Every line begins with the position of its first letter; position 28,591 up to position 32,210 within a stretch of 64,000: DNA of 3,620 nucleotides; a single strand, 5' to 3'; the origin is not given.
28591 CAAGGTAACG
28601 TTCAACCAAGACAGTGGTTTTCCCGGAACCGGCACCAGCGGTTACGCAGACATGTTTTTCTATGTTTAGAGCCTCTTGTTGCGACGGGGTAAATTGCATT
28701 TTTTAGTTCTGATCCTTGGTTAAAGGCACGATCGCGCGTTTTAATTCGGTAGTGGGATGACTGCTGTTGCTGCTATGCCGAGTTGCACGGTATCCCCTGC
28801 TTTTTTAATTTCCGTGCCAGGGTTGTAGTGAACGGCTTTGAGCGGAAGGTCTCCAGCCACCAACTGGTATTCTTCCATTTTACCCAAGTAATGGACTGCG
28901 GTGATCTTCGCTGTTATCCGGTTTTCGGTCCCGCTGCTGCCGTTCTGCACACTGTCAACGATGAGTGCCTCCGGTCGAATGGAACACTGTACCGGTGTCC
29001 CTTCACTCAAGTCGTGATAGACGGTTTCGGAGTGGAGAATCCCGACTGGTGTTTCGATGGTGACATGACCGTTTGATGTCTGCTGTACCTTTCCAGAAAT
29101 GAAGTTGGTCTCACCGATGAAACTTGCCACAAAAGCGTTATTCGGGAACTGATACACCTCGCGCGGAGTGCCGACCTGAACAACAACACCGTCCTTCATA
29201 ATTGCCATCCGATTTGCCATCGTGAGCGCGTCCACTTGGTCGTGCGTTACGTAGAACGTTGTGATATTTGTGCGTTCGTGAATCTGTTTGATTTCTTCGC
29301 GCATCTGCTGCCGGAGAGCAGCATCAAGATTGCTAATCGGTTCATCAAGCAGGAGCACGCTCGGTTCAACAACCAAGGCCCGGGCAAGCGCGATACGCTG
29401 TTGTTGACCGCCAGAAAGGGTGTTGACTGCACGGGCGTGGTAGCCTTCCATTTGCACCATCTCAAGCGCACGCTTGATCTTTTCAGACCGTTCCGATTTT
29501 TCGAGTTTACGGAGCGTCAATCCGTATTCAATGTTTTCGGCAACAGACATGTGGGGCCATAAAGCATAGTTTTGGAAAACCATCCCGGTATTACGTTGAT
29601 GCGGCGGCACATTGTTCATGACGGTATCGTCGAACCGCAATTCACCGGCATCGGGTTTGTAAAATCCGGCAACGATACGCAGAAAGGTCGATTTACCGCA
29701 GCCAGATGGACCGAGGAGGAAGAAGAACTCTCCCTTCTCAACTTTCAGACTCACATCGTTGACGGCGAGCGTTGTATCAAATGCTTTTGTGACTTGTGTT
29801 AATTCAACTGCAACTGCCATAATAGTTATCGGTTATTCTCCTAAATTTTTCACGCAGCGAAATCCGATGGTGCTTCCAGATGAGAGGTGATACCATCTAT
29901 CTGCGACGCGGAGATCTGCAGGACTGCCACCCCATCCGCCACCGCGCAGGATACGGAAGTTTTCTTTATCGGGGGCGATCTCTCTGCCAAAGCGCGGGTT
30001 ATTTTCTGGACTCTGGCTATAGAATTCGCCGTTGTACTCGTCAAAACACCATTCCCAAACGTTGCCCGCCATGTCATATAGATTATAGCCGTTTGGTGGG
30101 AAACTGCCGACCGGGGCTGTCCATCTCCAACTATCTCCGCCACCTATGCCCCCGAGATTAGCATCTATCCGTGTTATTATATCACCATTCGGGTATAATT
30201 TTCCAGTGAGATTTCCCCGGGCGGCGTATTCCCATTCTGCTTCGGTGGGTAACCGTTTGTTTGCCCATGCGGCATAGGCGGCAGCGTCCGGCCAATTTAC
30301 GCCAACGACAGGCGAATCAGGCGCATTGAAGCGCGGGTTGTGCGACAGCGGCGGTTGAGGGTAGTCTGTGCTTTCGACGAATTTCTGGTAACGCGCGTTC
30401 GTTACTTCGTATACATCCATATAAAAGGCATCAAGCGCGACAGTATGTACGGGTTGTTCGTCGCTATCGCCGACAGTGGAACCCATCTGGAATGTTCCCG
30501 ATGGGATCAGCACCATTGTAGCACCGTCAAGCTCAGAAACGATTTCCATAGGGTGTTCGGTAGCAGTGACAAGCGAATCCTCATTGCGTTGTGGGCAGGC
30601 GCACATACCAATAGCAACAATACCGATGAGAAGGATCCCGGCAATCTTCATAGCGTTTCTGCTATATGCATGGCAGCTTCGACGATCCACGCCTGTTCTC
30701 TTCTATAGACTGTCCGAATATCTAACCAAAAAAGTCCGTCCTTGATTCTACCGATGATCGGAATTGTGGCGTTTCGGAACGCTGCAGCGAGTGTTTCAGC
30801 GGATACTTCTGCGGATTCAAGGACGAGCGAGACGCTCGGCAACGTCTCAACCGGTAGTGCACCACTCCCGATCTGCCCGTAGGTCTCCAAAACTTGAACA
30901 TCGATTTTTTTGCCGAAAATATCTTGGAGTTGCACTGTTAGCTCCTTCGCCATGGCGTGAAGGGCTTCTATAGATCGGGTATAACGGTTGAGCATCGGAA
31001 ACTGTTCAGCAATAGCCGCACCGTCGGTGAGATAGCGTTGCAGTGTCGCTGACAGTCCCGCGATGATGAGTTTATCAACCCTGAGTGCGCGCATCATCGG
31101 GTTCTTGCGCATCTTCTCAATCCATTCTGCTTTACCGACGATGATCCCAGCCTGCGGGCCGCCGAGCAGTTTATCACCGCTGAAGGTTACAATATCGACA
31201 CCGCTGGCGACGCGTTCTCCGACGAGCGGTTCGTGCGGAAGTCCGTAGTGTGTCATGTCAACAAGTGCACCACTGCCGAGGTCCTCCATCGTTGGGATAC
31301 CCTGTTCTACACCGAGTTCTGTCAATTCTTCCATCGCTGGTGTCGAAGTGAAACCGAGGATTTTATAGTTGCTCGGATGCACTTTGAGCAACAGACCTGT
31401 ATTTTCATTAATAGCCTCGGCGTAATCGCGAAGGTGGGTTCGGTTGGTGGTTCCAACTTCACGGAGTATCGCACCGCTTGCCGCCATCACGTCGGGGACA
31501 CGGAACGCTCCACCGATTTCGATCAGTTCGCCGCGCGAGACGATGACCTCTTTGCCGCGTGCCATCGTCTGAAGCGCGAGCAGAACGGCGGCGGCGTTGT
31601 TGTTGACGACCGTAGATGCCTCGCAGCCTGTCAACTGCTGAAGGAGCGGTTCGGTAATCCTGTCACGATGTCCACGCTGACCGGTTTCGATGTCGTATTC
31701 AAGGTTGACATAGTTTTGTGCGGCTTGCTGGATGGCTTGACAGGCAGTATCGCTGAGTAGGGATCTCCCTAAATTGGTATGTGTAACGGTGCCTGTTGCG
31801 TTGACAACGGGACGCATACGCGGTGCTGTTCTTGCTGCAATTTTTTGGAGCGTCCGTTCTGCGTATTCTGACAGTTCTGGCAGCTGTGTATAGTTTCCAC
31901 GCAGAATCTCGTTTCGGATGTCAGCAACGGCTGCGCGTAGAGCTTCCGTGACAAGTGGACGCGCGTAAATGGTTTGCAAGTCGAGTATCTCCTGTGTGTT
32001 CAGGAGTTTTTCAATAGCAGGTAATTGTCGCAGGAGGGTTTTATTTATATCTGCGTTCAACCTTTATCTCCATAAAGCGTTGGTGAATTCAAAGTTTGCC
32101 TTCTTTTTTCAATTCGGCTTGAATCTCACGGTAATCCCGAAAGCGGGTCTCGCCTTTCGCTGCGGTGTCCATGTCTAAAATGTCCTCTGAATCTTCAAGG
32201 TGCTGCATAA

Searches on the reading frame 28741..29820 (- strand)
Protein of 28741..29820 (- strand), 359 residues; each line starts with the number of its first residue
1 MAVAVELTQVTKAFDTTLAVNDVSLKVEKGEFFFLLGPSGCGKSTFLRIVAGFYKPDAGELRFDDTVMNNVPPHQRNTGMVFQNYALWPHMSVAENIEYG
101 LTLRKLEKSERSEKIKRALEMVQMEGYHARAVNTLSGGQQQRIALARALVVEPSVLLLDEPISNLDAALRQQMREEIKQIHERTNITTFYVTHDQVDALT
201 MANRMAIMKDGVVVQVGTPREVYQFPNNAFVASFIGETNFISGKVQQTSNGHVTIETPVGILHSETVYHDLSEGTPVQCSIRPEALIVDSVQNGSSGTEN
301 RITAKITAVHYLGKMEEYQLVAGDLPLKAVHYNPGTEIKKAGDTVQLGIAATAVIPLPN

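Call 22: search_protein_families(library=ncbifam, proteins=[window:28741-29820:-], max_evalue=1e-10)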
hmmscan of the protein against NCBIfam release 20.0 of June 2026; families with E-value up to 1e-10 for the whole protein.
window:28741-29820:- (359 aa): 177 families (the best 25 are shown)
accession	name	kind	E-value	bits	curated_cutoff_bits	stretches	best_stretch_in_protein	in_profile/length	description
TIGR03265.1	PhnT2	equivalog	3.7e-105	352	457.7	1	4-330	4-320/353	putative 2-aminoethylphosphonate ABC transporter ATP-binding protein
NF006987.0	PRK09452.1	equivalog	4.7e-102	341.5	482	1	4-315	17-326/378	spermidine/putrescine ABC transporter ATP-binding protein PotA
NF008653.0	PRK11650.1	subfamily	3.7e-101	338.7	432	1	4-350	3-340/357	sn-glycerol-3-phosphate ABC transporter ATP-binding protein UgpC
TIGR01187.1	potA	subfamily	3.2e-99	332.1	355.6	1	35-320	1-284/325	polyamine ABC transporter ATP-binding protein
NF043075.1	MMSYN1_0197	equivalog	2.8e-97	325.7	550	1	5-311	3-302/341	spermidine/putrescine ABC transporter ATP-binding protein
NF008233.0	PRK11000.1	equivalog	9.9e-96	320.8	568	1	4-352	3-348/369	maltose/maltodextrin ABC transporter ATP-binding protein MalK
TIGR03258.1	PhnT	equivalog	2.9e-92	309.5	499.15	1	5-351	9-351/359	2-aminoethylphosphonate ABC transport system ATP-binding subunit PhnT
NF008513.0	PRK11432.1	equivalog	1.4e-91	307.1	496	1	5-317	7-308/351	ferric ABC transporter ATP-binding protein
NF040933.2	ABC_arch_GlcV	equivalog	3.9e-88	295.7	450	1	3-316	1-317/357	glucose ABC transporter ATP-binding protein GlcV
NF008621.0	PRK11607.1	equivalog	1.3e-87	294.1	613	1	5-319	20-333/377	putrescine ABC transporter ATP-binding subunit PotG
NF040840.2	tungstate_WtpC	equivalog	3e-86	289.9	440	1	7-323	4-312/347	tungstate ABC transporter ATP-binding protein WtpC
TIGR00968.1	3a0106s01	subfamily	1.3e-80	270.4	342.75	1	6-239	2-235/237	sulfate ABC transporter ATP-binding protein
NF008105.0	PRK10851.1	equivalog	6e-75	252.2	502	1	4-248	2-250/362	sulfate/thiosulfate ABC transporter ATP-binding protein CysA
TIGR01186.1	proV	subfamily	6.6e-71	239.3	326.6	1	16-243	5-238/363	betaine/proline/choline family ABC transporter ATP-binding protein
TIGR03415.1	ABC_choXWV_ATP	equivalog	4.7e-60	203.6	483.75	1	10-242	30-272/382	choline ABC transporter ATP-binding protein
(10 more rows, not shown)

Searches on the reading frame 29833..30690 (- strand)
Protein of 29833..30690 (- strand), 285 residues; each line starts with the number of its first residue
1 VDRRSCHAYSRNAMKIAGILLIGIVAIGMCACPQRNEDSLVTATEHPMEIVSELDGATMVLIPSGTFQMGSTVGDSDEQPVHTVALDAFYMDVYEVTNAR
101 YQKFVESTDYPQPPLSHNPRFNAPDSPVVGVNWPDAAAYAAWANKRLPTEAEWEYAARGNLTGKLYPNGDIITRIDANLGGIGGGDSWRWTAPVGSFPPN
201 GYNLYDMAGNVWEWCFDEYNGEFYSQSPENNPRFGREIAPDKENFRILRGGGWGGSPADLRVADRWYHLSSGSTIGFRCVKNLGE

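Call 22: search_protein_families(library=ncbifam, proteins=[window:29833-30690:-], max_evalue=1e-10)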
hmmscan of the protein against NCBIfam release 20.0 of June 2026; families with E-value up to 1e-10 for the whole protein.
window:29833-30690:- (285 aa): 6 families
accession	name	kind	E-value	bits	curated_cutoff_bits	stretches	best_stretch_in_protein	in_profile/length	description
TIGR03525.2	GldK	equivalog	4.3e-44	151.4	350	2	125-282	219-406/408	T9SS ring complex lipoprotein PorK/GldK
NF051459.1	pyoverdine_PvdO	equivalog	4.1e-29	101.5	500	1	55-283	32-280/280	dihydropyoverdine dehydrogenase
TIGR03440.2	egtB_TIGR03440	equivalog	1.1e-26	93.9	360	1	123-269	271-400/413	ergothioneine biosynthesis protein EgtB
NF041186.1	SenA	equivalog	5.9e-23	81.9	420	1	123-269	268-368/382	selenoneine synthase SenA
TIGR03524.1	GldJ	equivalog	2.1e-14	53.1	458.2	0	180-220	324-366/559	gliding motility lipoprotein GldJ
TIGR03530.1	GldJ_short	equivalog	2.4e-12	46.5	382.9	0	186-280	284-389/396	gliding motility lipoprotein GldJ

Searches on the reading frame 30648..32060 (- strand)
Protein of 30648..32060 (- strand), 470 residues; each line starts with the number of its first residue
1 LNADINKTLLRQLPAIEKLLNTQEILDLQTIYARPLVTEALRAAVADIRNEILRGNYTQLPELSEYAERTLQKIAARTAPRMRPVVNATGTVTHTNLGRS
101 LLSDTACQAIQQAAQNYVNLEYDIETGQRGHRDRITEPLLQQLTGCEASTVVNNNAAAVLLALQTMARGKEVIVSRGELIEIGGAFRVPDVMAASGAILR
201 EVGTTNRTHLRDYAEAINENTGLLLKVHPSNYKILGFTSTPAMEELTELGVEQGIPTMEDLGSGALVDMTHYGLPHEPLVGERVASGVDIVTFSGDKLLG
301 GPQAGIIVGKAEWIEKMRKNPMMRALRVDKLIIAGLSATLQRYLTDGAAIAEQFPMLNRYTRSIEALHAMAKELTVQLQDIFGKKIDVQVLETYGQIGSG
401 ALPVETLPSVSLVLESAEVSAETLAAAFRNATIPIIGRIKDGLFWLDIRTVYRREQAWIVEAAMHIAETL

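Call 17: search_protein_families(library=ncbifam, proteins=[window:30648-32060:-], max_evalue=0.00001)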
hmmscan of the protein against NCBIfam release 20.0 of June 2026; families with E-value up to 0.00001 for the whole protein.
window:30648-32060:- (470 aa): 4 families
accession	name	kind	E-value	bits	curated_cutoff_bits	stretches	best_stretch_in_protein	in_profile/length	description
TIGR00474.1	selA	equivalog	1.9e-179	597.3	267.9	1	10-462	1-452/455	L-seryl-tRNA(Sec) selenium transferase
TIGR01437.1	selA_rel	subfamily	4.9e-27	94.8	385.3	1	82-375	7-290/363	DgaE family pyridoxal phosphate-dependent ammonia lyase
NF047797.1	glminPNH3LysDgaE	equivalog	4.7e-20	71.9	600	1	83-467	10-362/367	D-glucosaminate-6-phosphate ammonia lyase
TIGR03576.1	pyridox_MJ0158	hypoth_equivalog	1.6e-09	37.4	304.45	1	248-370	162-276/346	TIGR03576 family pyridoxal phosphate-dependent enzyme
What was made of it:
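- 30648..32060 (-): selA, the L-seryl-tRNA(Sec) selenium transferase. It is the part of the Sec machinery encoded in the window. TIGR00474 equivalog, 597.3 bits against a cutoff of 267.9, full length (call 17).
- Checked: selA is in the window at 30648-32060 on the minus strand (TIGR00474, 597 bits against a cutoff of 268, call 17).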
